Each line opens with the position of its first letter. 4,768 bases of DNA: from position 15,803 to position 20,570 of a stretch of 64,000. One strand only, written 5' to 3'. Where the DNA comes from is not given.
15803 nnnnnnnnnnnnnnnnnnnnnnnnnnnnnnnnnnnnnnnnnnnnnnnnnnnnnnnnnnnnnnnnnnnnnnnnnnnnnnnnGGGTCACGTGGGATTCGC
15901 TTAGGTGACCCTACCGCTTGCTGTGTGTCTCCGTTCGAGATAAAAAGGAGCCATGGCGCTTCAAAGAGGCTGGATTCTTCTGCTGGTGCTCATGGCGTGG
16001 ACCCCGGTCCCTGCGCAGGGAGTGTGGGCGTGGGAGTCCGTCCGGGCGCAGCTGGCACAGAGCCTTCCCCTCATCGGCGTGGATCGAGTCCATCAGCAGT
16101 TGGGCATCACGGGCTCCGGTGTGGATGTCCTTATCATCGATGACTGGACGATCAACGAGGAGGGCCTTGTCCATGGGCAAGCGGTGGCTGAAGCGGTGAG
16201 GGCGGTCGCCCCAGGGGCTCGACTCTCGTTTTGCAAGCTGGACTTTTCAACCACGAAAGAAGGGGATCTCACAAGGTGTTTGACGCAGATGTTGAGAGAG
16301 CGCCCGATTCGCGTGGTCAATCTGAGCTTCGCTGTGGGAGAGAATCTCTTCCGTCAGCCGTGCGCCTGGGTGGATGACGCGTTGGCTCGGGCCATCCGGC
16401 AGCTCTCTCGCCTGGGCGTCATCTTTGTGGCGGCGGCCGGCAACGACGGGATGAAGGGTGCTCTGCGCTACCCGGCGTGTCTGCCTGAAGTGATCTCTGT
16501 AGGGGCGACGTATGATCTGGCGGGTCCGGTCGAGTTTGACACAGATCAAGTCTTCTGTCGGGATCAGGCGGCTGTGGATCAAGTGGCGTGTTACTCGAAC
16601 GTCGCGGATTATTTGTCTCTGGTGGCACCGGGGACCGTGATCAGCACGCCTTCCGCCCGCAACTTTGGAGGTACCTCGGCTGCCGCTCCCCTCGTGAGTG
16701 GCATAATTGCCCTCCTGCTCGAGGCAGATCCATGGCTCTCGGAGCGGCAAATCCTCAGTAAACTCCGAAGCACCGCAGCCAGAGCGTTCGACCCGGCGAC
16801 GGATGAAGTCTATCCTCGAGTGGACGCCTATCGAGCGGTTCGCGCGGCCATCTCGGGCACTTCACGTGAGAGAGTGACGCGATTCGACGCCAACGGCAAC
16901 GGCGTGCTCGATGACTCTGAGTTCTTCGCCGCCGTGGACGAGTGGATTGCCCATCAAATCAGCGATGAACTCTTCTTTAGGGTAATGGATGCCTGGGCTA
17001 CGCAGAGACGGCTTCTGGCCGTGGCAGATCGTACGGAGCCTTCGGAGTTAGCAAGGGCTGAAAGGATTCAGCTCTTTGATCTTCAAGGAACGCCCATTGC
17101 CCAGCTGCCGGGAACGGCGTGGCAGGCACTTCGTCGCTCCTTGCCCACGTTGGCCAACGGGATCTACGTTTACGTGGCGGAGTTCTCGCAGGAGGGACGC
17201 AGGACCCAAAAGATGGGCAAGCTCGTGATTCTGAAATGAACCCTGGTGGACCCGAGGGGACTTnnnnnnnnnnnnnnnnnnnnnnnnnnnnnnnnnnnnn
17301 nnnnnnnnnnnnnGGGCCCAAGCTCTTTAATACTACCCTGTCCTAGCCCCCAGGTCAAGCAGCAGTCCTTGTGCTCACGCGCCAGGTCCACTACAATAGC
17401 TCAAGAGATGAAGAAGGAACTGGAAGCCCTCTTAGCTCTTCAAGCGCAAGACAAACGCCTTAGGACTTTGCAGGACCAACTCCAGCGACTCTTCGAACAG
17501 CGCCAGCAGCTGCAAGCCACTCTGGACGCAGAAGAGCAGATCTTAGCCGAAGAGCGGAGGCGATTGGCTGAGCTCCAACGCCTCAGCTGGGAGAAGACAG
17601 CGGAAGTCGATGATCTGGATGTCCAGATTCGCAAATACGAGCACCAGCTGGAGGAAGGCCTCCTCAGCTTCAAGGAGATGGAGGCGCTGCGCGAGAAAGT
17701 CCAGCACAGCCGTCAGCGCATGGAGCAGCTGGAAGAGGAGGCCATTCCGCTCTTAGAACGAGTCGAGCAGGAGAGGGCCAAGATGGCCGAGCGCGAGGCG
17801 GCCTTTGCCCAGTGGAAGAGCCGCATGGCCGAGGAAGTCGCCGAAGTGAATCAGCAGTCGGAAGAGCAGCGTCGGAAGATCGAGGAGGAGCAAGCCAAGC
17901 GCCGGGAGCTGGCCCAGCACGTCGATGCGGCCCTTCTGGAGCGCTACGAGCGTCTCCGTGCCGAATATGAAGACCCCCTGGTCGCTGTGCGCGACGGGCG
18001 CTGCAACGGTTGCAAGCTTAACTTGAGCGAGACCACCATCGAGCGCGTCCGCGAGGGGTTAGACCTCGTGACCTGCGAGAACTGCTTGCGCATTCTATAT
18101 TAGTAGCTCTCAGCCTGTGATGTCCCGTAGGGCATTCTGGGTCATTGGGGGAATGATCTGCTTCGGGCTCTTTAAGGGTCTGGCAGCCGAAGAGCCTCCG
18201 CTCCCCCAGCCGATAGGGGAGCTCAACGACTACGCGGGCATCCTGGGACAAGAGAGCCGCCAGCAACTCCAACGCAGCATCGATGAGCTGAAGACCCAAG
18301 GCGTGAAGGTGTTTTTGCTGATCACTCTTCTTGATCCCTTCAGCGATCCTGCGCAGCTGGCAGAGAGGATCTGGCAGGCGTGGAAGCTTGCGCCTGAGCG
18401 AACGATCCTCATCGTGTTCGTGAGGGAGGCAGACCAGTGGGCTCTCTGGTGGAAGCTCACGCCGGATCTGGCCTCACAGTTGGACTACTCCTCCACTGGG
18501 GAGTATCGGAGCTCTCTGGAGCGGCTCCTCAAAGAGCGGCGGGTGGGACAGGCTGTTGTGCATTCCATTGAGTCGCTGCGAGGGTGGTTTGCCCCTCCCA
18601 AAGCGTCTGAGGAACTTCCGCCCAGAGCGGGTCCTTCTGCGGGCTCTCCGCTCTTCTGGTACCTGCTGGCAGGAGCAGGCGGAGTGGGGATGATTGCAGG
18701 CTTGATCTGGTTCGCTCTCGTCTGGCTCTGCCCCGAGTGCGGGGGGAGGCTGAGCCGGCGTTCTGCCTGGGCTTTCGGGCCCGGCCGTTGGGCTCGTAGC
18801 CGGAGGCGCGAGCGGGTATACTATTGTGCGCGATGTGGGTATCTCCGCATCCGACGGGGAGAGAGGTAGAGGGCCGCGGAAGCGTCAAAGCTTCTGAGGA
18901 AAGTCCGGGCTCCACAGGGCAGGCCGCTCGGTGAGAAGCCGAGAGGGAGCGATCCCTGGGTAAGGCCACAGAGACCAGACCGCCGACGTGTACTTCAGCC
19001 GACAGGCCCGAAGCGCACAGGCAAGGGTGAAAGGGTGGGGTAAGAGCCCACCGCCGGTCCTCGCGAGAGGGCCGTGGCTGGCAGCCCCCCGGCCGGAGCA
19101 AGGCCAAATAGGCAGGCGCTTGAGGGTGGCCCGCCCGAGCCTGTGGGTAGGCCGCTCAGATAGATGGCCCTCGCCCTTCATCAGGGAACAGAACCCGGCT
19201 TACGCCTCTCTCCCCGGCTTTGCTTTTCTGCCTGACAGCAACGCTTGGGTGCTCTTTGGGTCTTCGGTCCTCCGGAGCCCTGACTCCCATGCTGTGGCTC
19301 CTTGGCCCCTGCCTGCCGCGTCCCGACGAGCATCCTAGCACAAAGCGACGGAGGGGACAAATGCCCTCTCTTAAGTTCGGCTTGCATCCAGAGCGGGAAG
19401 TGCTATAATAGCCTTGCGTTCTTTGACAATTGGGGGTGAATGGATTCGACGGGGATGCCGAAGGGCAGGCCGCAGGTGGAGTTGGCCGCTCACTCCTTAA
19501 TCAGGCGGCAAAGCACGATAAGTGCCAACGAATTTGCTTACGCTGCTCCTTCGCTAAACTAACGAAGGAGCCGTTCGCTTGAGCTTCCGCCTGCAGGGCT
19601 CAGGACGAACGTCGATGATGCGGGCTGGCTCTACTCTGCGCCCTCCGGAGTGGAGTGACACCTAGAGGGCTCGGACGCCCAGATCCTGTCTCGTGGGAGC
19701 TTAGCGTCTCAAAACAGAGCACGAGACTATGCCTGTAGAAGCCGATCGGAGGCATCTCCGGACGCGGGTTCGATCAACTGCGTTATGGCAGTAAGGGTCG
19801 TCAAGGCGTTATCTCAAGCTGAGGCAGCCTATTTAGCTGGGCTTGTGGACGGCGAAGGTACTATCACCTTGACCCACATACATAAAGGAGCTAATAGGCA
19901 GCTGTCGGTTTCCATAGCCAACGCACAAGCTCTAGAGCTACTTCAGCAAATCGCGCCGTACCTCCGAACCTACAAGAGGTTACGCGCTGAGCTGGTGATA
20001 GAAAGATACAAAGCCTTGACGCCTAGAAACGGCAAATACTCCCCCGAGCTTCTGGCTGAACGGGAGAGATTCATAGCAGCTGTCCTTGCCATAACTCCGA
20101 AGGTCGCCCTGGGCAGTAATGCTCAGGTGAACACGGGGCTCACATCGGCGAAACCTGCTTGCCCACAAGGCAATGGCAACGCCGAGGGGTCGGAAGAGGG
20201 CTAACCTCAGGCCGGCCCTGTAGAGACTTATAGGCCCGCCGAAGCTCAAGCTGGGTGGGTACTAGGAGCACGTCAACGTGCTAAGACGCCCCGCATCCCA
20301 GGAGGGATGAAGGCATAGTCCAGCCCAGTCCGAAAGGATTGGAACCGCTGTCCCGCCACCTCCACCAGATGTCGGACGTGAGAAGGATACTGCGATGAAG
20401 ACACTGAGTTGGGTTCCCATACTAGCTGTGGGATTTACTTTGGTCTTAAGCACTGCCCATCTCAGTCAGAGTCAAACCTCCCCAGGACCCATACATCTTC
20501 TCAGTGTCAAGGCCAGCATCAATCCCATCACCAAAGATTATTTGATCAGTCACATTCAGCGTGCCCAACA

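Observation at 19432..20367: tmRNA gene interrupted in its T-loop by a 576-nt group I intron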

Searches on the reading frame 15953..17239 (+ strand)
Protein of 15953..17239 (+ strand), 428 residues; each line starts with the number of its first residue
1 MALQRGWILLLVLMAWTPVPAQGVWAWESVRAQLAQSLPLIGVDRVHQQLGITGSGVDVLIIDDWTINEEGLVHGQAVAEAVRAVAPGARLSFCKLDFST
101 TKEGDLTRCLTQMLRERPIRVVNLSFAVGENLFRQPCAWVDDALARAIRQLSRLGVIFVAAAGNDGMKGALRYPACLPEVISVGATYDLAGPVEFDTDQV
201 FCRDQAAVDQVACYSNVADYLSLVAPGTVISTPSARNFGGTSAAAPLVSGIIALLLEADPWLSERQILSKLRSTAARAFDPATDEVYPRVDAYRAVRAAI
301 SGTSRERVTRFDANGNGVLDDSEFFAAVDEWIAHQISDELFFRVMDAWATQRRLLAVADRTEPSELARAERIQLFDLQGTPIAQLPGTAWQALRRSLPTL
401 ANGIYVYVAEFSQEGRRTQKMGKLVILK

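Call 57: search_protein_families(library=pfam, proteins=[window:15953-17239:+], max_evalue=0.00001)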
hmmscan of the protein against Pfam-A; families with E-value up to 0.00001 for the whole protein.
window:15953-17239:+ (428 aa): 1 family
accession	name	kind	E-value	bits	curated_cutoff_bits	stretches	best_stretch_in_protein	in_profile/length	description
PF00082.27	Peptidase_S8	-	1.1e-24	87.7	21.8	1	80-285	67-283/288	Subtilase family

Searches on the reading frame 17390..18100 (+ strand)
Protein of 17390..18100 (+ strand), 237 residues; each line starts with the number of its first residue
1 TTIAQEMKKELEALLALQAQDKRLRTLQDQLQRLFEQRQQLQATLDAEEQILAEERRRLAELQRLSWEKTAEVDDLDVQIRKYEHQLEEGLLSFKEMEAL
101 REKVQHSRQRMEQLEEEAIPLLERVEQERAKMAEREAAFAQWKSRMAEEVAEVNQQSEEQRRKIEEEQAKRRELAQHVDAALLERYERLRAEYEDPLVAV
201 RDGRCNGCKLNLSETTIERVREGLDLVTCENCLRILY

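Call 71: search_protein_families(library=pfam, proteins=[window:17390-18100:+], max_evalue=0.01)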
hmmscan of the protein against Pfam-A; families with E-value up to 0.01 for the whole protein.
window:17390-18100:+ (237 aa): 3 families
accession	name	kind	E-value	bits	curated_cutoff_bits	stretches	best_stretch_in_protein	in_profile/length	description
PF24481.2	CT398_CC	-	6.5e-10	39.6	27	1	17-193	1-179/180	CT398-like coiled coil hairpin domain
PF02591.20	Zn_ribbon_9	-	7.7e-08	32.7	29.1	1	204-236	1-33/33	C4-type zinc ribbon domain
PF07926.17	TPR_MLP1_2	-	0.009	16.5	36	1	81-156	43-118/129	TPR/MLP1/MLP2-like protein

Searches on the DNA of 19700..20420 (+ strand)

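Call 4: search_rna_families(source=window, start=19700, end=20420, threshold=evalue, max_evalue=10, show_alignments=4)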
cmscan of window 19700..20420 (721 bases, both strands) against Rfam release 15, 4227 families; matches with E-value up to 10: 1.
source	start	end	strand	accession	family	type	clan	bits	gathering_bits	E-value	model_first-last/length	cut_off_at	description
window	19700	19776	+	RF00023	tmRNA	Gene;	CL00001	16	47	0.00024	281-374/374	5'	transfer-messenger RNA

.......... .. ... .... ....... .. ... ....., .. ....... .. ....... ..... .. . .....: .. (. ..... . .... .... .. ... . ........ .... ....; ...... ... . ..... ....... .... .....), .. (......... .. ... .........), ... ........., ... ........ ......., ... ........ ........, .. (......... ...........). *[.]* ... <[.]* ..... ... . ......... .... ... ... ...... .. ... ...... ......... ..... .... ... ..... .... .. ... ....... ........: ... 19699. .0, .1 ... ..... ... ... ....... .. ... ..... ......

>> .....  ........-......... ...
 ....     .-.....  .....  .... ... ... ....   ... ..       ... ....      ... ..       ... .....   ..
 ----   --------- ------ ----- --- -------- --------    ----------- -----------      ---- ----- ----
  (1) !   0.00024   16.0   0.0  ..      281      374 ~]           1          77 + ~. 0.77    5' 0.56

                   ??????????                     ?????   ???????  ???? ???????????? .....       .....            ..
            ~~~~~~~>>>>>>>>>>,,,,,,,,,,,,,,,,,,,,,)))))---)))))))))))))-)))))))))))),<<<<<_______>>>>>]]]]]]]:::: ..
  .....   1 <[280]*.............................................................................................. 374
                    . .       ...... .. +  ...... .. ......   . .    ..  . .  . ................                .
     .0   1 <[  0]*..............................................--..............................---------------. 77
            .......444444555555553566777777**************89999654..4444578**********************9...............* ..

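Call 23: search_rna_families(sources=[L001, L002, L003, L004, L005, L006, L007, L008, L009, L010, L011, L012], threshold=gathering)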
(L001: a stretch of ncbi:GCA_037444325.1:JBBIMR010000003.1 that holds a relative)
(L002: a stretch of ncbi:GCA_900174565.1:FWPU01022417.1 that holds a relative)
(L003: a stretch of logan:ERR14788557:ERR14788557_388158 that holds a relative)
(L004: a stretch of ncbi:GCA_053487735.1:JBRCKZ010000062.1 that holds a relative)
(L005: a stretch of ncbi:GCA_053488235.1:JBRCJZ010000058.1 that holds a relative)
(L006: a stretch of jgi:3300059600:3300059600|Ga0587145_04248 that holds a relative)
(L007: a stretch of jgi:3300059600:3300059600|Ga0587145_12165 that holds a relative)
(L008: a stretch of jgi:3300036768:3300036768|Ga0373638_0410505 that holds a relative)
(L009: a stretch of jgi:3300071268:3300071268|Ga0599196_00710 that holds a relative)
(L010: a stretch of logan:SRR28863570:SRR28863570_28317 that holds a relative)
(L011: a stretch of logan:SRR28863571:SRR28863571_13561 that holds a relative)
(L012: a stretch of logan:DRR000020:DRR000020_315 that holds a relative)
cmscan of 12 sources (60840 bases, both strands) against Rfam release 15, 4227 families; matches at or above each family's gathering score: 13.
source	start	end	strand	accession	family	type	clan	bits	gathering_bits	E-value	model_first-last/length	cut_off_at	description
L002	1828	2180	+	RF00010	RNaseP_bact_a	Gene; ribozyme;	CL00002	214.7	100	2.9e-68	1-367/367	no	Bacterial RNase P class A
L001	2649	2988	+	RF00023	tmRNA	Gene;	CL00001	140.4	47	6.1e-55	1-374/374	no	transfer-messenger RNA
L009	2703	3038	+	RF00023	tmRNA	Gene;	CL00001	129.2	47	3.3e-50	1-374/374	no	transfer-messenger RNA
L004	2656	2991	+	RF00023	tmRNA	Gene;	CL00001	127.3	47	2e-49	1-374/374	no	transfer-messenger RNA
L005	2656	2991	+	RF00023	tmRNA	Gene;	CL00001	127.3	47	2e-49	1-374/374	no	transfer-messenger RNA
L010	749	1083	+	RF00023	tmRNA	Gene;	CL00001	125.6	47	1e-48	1-374/374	no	transfer-messenger RNA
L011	183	517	+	RF00023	tmRNA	Gene;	CL00001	125.6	47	1e-48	1-374/374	no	transfer-messenger RNA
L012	2658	2990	+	RF00023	tmRNA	Gene;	CL00001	124.6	47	2.6e-48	1-374/374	no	transfer-messenger RNA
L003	22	354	+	RF00023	tmRNA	Gene;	CL00001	110.9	47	1.6e-42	1-374/374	no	transfer-messenger RNA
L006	2655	2989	+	RF00023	tmRNA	Gene;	CL00001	105.7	47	2.6e-40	1-374/374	no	transfer-messenger RNA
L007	1683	2017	+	RF00023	tmRNA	Gene;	CL00001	105.7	47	2.6e-40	1-374/374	no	transfer-messenger RNA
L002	2678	3045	+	RF00023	tmRNA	Gene;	CL00001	102.9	47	4e-39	1-374/374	no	transfer-messenger RNA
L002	763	835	-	RF00005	tRNA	Gene; tRNA;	CL00001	67.7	29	1.3e-12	1-71/71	no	tRNA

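Call 44: search_rna_families(sources=[L133, L134, L136, L045], threshold=gathering)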
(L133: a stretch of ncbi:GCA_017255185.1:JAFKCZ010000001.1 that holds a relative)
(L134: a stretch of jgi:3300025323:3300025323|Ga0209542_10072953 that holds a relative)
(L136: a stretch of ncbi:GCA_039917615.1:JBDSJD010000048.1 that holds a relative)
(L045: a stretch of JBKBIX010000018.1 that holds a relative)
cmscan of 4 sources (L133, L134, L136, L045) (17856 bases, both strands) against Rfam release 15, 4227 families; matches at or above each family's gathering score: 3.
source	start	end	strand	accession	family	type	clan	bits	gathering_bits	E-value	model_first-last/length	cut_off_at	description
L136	796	1128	+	RF00023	tmRNA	Gene;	CL00001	154.6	47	1.8e-61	1-374/374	no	transfer-messenger RNA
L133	814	1182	+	RF00023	tmRNA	Gene;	CL00001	133.7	47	1.2e-52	1-374/374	no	transfer-messenger RNA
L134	2172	2562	-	RF00023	tmRNA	Gene;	CL00001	103.5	47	6.4e-40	1-374/374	no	transfer-messenger RNA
